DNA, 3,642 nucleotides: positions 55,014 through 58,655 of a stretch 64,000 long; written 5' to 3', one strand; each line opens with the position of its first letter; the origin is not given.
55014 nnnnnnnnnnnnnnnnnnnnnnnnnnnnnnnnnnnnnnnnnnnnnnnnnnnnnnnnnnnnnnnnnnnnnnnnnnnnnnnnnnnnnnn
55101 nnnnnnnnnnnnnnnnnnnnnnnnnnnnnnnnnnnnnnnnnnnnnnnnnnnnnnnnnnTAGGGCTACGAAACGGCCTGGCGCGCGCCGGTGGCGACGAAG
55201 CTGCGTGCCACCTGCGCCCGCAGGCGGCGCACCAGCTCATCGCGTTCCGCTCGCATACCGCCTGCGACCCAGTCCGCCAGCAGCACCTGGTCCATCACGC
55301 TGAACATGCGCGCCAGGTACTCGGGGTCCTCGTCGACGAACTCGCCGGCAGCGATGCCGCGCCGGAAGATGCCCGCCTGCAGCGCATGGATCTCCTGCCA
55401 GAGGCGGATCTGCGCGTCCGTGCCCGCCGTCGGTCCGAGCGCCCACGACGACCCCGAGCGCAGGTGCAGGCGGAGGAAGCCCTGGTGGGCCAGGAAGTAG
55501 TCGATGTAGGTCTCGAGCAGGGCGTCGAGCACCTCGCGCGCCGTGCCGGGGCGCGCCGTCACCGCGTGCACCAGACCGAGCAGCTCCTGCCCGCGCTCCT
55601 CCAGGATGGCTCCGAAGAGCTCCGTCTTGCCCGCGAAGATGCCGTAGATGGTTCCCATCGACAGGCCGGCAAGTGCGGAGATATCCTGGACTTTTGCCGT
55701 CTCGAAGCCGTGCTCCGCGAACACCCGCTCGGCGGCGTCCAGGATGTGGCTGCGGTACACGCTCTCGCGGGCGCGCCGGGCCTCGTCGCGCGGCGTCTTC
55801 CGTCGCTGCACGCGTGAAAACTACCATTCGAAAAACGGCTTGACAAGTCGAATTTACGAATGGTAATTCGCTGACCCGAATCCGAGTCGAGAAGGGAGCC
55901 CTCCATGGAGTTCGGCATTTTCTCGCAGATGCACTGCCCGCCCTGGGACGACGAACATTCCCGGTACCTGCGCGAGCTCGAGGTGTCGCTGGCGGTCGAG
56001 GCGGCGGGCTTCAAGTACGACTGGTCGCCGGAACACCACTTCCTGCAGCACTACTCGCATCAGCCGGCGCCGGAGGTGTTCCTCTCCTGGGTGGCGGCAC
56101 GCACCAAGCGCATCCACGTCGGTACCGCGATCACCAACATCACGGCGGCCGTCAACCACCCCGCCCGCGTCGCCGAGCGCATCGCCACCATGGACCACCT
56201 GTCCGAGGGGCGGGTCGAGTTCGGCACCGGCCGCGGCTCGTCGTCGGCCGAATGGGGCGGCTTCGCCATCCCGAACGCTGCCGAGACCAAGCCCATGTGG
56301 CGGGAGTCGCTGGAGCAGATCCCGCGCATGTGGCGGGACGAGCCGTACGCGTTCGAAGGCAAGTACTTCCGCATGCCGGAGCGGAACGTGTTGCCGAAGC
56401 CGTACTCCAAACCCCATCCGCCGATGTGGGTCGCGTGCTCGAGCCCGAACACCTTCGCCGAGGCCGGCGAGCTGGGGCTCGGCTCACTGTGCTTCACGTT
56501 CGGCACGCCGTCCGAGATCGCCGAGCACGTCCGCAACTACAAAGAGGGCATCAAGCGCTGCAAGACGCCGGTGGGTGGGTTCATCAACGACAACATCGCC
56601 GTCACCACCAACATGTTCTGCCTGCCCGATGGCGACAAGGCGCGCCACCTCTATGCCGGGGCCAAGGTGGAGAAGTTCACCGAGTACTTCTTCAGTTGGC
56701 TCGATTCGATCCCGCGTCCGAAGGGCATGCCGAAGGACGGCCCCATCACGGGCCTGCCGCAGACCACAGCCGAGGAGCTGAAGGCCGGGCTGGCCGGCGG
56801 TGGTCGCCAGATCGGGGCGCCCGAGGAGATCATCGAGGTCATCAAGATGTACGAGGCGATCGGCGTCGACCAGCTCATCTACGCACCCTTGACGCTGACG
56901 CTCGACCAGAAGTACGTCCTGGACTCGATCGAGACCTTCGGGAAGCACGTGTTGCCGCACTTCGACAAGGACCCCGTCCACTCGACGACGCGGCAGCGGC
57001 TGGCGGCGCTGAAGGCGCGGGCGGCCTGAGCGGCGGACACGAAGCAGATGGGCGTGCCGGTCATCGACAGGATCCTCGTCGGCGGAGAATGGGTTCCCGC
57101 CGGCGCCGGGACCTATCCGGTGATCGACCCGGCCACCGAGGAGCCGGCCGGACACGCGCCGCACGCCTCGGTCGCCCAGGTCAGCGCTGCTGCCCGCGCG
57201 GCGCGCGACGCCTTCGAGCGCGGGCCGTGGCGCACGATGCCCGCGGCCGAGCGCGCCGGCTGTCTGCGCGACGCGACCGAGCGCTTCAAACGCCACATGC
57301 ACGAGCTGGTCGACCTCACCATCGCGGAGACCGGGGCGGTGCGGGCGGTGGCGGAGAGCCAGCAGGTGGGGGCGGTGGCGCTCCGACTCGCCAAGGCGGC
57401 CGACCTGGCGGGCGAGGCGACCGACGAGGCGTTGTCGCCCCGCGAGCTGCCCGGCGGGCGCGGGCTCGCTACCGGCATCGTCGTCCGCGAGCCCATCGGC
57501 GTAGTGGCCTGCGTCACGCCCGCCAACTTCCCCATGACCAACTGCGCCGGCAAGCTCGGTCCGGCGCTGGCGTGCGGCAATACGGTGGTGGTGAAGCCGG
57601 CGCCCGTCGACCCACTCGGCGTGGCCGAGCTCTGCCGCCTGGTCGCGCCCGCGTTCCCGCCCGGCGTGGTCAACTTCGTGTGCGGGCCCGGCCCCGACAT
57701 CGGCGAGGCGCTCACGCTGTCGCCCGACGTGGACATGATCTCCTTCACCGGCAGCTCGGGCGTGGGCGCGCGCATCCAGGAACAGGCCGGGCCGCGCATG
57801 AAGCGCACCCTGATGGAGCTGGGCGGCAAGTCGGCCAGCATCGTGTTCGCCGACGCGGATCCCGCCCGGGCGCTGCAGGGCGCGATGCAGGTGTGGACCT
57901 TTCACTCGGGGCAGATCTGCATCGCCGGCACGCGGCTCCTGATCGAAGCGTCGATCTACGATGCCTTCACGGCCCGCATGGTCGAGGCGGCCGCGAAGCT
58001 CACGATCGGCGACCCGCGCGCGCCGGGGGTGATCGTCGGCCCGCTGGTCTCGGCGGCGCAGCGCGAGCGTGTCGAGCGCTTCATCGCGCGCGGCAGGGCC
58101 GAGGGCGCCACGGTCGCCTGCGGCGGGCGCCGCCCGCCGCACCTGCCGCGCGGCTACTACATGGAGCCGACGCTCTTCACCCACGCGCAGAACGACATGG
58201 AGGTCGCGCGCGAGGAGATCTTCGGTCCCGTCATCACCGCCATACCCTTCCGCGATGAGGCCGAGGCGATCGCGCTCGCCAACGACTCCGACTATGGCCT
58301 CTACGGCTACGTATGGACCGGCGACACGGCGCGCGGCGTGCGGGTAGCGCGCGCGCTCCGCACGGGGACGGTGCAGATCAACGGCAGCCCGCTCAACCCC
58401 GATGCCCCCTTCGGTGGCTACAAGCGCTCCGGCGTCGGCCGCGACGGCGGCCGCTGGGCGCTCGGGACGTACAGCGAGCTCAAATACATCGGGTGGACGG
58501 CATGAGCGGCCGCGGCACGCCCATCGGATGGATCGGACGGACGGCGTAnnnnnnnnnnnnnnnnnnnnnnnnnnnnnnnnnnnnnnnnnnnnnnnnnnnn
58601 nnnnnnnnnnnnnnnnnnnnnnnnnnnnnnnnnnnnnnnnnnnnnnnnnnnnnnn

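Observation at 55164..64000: TetR-governed oxidative/hydrolytic catabolic operon of unknown substrate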

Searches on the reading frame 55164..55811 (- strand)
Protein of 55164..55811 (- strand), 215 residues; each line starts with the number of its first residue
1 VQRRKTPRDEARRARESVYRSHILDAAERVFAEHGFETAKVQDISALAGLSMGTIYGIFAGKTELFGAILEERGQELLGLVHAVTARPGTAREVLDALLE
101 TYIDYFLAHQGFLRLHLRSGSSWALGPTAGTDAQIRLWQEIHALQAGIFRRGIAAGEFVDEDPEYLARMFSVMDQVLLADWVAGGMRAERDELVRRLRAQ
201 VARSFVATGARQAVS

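Call 8: search_protein_families(library=pfam, proteins=[window:55164-55811:-])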
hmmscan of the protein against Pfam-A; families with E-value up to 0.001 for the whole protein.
window:55164-55811:- (215 aa): 2 families
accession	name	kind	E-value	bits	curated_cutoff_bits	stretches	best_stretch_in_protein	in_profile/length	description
PF00440.29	TetR_N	-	1.9e-13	50.4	24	1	23-69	1-47/47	Bacterial regulatory proteins, tetR family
PF17932.6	TetR_C_24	-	0.0002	22.1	26.4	1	89-170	2-80/114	Tetracyclin repressor-like, C-terminal domain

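Call 9: search_protein_families(library=ncbifam, proteins=[window:55164-55811:-])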
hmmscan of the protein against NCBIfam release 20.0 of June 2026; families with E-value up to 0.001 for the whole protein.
window:55164-55811:- (215 aa): 17 families
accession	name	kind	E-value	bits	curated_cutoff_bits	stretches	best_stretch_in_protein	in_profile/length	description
NF050111.1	TransRegSACE7040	equivalog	2.5e-16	60.1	250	1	20-119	3-102/186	SACE_7040 family transcriptional regulator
NF053878.1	FATransRegFadRBac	equivalog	3.3e-12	46.6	200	1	21-197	6-180/190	fatty acid metabolism transcriptional regulator FadR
NF041196.1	ScbR_bind_reg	equivalog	3.4e-12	46.9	150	1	19-157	7-140/191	ScbR family autoregulator-binding transcription factor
NF053731.1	TransRegFasRMycb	equivalog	1.5e-10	41.2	330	1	11-111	5-105/199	HTH-type transcriptional activator FasR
NF007949.0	PRK10668.1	equivalog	2.9e-09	36.7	271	1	12-77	7-70/216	multidrug efflux transporter transcriptional repressor AcrR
NF001978.0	PRK00767.1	equivalog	4.2e-07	30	118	1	15-100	6-92/197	transcriptional regulator BetI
TIGR03968.1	mycofact_TetR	equivalog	4.2e-07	29.7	224.9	1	15-93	6-84/190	mycofactocin system transcriptional regulator MftR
TIGR03384.1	betaine_BetI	equivalog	5.4e-07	29.5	201.3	1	16-103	6-93/189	choline-binding transcriptional repressor BetI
NF053516.1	TranRepPrsAVib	equivalog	8.4e-07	29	300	1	20-75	8-63/208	TetR family transcriptional repressor PsrA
NF007430.0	PRK09975.1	equivalog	9.6e-07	28.1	274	1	19-81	12-73/220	acrEF/envCD operon transcriptional regulator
TIGR03613.1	RutR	equivalog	2.6e-06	27.4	368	1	16-79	6-69/202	pyrimidine utilization regulatory protein R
NF051852.1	efflux_TF_MtrR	exception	8.9e-06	25.6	280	1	20-81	12-73/205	multidrug efflux system transcriptional repressor MtrR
NF037937.1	septum_RefZ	equivalog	1.5e-05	25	180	1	21-118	2-101/195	forespore capture DNA-binding protein RefZ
NF058643.1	TranRegCurRPseudo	equivalog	1.5e-05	24.7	300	1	20-93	9-83/193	TetR family transcriptional repressor CurR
NF011584.0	PRK15008.1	equivalog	0.00032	20.6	230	1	12-83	11-83/212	HTH-type transcriptional regulator RutR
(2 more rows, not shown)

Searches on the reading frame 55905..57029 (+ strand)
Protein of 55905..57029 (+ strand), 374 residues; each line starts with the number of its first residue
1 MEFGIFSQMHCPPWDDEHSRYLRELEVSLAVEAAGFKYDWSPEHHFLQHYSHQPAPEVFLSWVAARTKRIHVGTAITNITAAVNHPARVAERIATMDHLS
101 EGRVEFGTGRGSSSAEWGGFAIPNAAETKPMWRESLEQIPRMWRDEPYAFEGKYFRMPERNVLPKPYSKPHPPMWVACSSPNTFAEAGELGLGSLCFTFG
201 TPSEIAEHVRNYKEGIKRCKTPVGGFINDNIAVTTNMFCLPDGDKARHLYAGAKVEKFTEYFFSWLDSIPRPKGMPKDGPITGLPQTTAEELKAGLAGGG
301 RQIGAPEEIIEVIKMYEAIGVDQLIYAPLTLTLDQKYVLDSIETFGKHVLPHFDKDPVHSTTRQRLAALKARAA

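Call 8: search_protein_families(library=pfam, proteins=[window:55905-57029:+])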
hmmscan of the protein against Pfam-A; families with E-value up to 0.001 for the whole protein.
window:55905-57029:+ (374 aa): 1 family
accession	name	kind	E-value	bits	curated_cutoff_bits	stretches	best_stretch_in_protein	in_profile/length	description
PF00296.26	Bac_luciferase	-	1.3e-49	169.7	27.9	1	1-323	1-314/314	Luciferase-like monooxygenase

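Call 9: search_protein_families(library=ncbifam, proteins=[window:55905-57029:+])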
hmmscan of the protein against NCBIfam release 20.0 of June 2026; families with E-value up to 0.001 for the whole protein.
window:55905-57029:+ (374 aa): 31 families (the best 25 are shown)
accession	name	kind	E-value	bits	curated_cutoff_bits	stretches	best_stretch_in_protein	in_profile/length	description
TIGR03619.1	F420_Rv2161c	subfamily_domain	6.9e-29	101.1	166.9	1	27-216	3-202/247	TIGR03619 family F420-dependent LLM class oxidoreductase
TIGR04020.1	seco_metab_LLM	subfamily_domain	5.7e-28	98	244.45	1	20-344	17-336/341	MupA/Atu3671 family FMN-dependent luciferase-like monooxygenase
TIGR03560.1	F420_Rv1855c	subfamily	3.3e-27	95.8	231.4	1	21-179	12-175/227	TIGR03560 family F420-dependent LLM class oxidoreductase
TIGR03858.1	LLM_2I7G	subfamily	6.4e-25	87.8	462.25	1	33-352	37-335/337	Atu2307/SP_0267 family LLM class monooxygenase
TIGR03558.1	oxido_grp_1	subfamily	4.7e-24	85.2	166.95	1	26-258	24-243/325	MsnO8 family LLM class oxidoreductase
TIGR04027.1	LLM_KPN_01858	hypoth_equivalog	7.3e-24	84.3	412.9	1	18-153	16-148/326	putative FMN-dependent luciferase-like monooxygenase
TIGR04036.1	LLM_CE1758_fam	subfamily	4.6e-20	71.7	479.1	1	16-194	22-197/355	CE1758 family FMN-dependent luciferase-like monooxygenase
TIGR04021.1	LLM_DMSO2_sfnG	equivalog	4.1e-19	69.2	382.95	1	26-354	32-346/350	dimethylsulfone monooxygenase SfnG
TIGR03571.1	lucif_BA3436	subfamily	8.2e-19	68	303.9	1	56-215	69-224/304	TIGR03571 family LLM class oxidoreductase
NF052254.1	luciferase_Alph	exception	1.4e-16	60.7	600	1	1-192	1-187/354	luciferase subunit alpha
TIGR04465.1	ArgArg_F420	equivalog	2e-16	60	470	1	25-194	63-232/364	F420-dependent hydroxymycolic acid dehydrogenase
TIGR03557.1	F420_G6P_family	subfamily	2.1e-16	59.9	210.4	1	29-193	20-184/316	TIGR03557 family F420-dependent LLM class oxidoreductase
TIGR03621.1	F420_MSMEG_2516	subfamily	2e-15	56.7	213.15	1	30-178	22-157/295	TIGR03621 family F420-dependent LLM class oxidoreductase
NF002619.0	PRK02271.1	equivalog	2.4e-15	56.6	276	1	30-220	22-199/329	5,10-methylenetetrahydromethanopterin reductase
TIGR03555.1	F420_mer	equivalog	3.6e-15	56.2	348.7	1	31-219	21-197/325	5,10-methylenetetrahydromethanopterin reductase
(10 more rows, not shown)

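Call 11: search_solved_structures(query=window:55905-57029:+, max_evalue=0.00001)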
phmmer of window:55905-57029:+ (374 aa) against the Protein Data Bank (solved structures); distinct sequences matched with E-value up to 0.00001: 25.
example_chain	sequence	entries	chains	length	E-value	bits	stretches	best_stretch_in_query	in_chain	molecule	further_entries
7bip_A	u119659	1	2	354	5.1e-25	91.6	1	23-266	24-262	Luciferase-like monooxygenase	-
8cbb_A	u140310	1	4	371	4.2e-23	85.3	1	3-212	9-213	Alkanal monooxygenase alpha chain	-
6ket_A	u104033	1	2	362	5.1e-20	75.1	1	29-324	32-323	PuwE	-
8k74_A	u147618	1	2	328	2e-17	66.6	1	19-194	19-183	Alkanal monooxygenase alpha chain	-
9fp4_A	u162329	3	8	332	3.1e-15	59.4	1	27-194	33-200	F420-dependent hydroxymycolic acid dehydrogenase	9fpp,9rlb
1brl_A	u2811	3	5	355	1e-14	57.6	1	1-195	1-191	BACTERIAL LUCIFERASE | Alkanal monooxygenase alpha chain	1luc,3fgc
3b4y_A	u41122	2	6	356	3.4e-14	55.9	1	25-201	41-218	PROBABLE F420-DEPENDENT GLUCOSE-6-PHOSPHATE DEHYDROGENASE FGD1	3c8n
5lxe_A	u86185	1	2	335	1.3e-12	50.7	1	26-201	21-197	F420-dependent glucose-6-phosphate dehydrogenase 1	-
2i7g_A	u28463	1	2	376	1.4e-12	50.7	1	16-219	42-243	Monooxygenase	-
8qpm_A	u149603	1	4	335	3.3e-12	49.4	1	32-216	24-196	5,10-methylenetetrahydromethanopterin reductase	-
8qq8_A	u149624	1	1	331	3.5e-12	49.3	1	32-216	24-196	5,10-methylenetetrahydromethanopterin reductase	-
8qpl_A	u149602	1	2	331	3.6e-12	49.3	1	32-216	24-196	5,10-methylenetetrahydromethanopterin reductase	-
2b81_A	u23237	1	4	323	1.2e-10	44.3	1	58-188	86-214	Luciferase-like monooxygenase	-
1ezw_A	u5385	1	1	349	8.2e-10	41.5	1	30-220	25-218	COENZYME F420-DEPENDENT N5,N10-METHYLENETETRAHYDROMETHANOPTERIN REDUCTASE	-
1rhc_A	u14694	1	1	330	1.9e-09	40.3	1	20-217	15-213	F420-dependent alcohol dehydrogenase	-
4uwm_A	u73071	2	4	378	3.2e-06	29.7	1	30-156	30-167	3,6-DIKETOCAMPHANE 1,6 MONOOXYGENASE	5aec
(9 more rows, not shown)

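Call 74: find_homologous_proteins(query=window:55905-57029:+, max_evalue=1e-20)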
Query window:55905-57029:+ (374 aa): 6038 proteins with E <= 1e-20 among 8000 candidates; the best 120 are listed.
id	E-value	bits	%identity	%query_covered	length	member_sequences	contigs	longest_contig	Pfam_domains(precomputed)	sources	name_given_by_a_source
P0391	1.5e-238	809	93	97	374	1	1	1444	PF00296.27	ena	-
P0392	6.6e-237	804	90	100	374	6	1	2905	PF00296.27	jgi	jgi:alkanesulfonate monooxygenase SsuD/methylene tetrahydromethanopterin reductase-like flavin-depen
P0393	8.1e-237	804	91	98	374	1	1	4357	PF00296.27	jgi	jgi:alkanesulfonate monooxygenase SsuD/methylene tetrahydromethanopterin reductase-like flavin-depen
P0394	1.5e-233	793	90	97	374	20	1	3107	PF00296.27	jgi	jgi:alkanesulfonate monooxygenase SsuD/methylene tetrahydromethanopterin reductase-like flavin-depen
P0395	4.4e-233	791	89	98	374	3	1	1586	PF00296.27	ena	-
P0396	6.1e-233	791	89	100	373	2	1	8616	PF00296.27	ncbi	-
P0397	2.9e-232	789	89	98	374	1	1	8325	PF00296.27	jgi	jgi:alkanesulfonate monooxygenase SsuD/methylene tetrahydromethanopterin reductase-like flavin-depen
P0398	1.1e-231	787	88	100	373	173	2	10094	PF00296.27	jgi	jgi:alkanesulfonate monooxygenase SsuD/methylene tetrahydromethanopterin reductase-like flavin-depen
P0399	3.4e-231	785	89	100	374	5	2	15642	PF00296.27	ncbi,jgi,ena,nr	ncbi:MAG TPA: LLM class flavin-dependent oxidoreductase [Candidatus Binatia bacterium]|nr:LLM class 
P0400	3.8e-231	785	88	100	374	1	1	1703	PF00296.27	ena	-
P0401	6.2e-231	784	89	100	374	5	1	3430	PF00296.27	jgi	jgi:alkanesulfonate monooxygenase SsuD/methylene tetrahydromethanopterin reductase-like flavin-depen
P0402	2.6e-229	779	89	100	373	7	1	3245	PF00296.27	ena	-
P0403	1.9e-228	776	88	100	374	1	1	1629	PF00296.27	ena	-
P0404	3.8e-228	775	87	100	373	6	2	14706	PF00296.27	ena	-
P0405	7.2e-228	774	87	100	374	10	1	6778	PF00296.27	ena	-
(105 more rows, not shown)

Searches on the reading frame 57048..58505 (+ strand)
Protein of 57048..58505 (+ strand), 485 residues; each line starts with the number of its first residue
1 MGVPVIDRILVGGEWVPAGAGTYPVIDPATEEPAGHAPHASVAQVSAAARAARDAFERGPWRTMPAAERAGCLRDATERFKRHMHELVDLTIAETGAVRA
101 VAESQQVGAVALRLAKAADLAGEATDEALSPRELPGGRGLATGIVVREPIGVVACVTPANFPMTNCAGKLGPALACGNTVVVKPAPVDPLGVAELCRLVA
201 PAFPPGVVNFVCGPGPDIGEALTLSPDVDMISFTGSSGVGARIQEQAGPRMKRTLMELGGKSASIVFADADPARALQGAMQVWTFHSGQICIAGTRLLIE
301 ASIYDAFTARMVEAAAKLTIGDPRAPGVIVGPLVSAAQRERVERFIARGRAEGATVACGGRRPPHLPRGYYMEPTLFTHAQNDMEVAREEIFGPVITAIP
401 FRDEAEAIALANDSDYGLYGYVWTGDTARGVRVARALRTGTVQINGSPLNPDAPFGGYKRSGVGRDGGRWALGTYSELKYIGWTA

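Call 8: search_protein_families(library=pfam, proteins=[window:57048-58505:+])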
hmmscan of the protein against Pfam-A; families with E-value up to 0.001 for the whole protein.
window:57048-58505:+ (485 aa): 1 family
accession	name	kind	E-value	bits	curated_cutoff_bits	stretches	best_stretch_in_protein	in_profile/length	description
PF00171.27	Aldedh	-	3.6e-151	504.3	23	1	15-481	1-461/461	Aldehyde dehydrogenase family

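Call 9: search_protein_families(library=ncbifam, proteins=[window:57048-58505:+])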
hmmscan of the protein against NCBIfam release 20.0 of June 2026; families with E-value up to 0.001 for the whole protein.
window:57048-58505:+ (485 aa): 42 families (the best 25 are shown)
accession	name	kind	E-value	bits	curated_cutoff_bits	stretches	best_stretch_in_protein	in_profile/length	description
TIGR04284.1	aldehy_Rv0768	hypoth_equivalog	1.9e-124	416.3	775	1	8-482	2-477/480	aldehyde dehydrogenase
NF010000.0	PRK13473.1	subfamily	1.9e-118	396.1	615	1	8-481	4-470/475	aminobutyraldehyde dehydrogenase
TIGR02299.1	HpaE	equivalog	7.8e-118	394.1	638.35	1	10-481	4-474/488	5-carboxymethyl-2-hydroxymuconate semialdehyde dehydrogenase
TIGR01804.1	BADH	equivalog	7.7e-116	387.3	668.6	1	11-479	2-467/467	betaine-aldehyde dehydrogenase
NF045735.1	PaDhStyDPseudo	equivalog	6e-112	374.7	850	1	7-481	3-479/483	phenylacetaldehyde dehydrogenase StyD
NF045736.1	PaDhStyDRhodo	equivalog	8.2e-107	357.7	800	1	9-470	5-464/479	phenylacetaldehyde dehydrogenase StyD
TIGR03216.1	OH_muco_semi_DH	equivalog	3.5e-105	352.4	693.25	1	11-481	5-477/481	2-hydroxymuconic semialdehyde dehydrogenase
NF009725.0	PRK13252.1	equivalog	1.6e-103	346.8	593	1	11-481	11-477/488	betaine-aldehyde dehydrogenase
NF006916.0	PRK09407.1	equivalog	3.8e-100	336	521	1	21-481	34-490/526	succinic semialdehyde dehydrogenase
NF007352.0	PRK09847.1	equivalog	2.3e-98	329.9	850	1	7-481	20-489/495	aldehyde dehydrogenase PuuC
TIGR01780.1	SSADH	subfamily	1e-96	324.6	646.35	1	25-479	1-448/448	succinate-semialdehyde dehydrogenase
NF040648.1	lactal_redase_Meth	equivalog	1.3e-89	301.4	650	1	10-481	2-460/463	lactaldehyde dehydrogenase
NF052305.1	DioxValDhHalo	equivalog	1.4e-89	301.2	750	1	10-462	8-458/483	2,5-dioxovalerate dehydrogenase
NF008415.0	PRK11241.1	equivalog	1.8e-88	297.4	828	1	9-481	13-478/482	NADP-dependent succinate-semialdehyde dehydrogenase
NF050026.1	AcaldDHExaC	equivalog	2.3e-88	297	900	1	11-480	20-490/503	acetaldehyde dehydrogenase ExaC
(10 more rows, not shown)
